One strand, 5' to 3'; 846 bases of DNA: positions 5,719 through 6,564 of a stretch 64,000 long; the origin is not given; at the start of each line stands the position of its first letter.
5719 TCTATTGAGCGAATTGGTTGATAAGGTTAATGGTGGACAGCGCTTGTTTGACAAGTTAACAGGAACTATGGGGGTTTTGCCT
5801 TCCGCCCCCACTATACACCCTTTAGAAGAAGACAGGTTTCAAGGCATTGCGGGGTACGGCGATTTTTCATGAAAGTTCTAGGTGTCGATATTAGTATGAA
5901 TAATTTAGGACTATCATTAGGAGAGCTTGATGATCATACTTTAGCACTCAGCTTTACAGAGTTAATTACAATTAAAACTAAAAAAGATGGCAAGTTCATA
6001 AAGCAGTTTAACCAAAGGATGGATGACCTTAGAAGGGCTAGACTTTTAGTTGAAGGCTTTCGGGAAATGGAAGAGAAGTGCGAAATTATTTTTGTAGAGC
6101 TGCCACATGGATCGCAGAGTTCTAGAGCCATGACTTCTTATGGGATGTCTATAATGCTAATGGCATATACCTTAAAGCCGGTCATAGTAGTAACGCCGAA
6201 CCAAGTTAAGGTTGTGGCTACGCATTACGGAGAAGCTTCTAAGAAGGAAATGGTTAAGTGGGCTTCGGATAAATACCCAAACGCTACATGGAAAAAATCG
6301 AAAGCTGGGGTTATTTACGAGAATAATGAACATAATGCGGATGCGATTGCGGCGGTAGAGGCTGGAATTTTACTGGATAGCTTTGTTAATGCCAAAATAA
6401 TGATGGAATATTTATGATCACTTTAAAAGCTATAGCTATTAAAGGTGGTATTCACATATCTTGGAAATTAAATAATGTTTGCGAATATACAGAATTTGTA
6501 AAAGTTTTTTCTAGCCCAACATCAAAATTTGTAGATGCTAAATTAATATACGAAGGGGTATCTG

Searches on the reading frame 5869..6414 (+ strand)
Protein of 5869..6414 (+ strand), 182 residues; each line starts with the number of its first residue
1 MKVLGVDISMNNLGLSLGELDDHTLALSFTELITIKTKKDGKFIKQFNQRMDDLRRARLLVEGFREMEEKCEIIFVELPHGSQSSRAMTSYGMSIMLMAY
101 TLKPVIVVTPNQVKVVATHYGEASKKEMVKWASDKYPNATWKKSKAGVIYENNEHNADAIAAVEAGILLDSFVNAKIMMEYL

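Call 49: search_protein_families(library=phrogs, proteins=[window:5869-6414:+], max_evalue=0.001)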
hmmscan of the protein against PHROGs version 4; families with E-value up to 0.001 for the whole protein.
window:5869-6414:+ (182 aa): 2 families
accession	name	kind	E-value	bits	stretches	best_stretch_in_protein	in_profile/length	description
phrog_159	-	DNA, RNA and nucleotide metabolism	8.8e-34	117.9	1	1-173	88-253/330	RuvC-like Holliday junction resolvase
phrog_18320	-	unknown function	1.6e-26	93.7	1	51-174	3-129/137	-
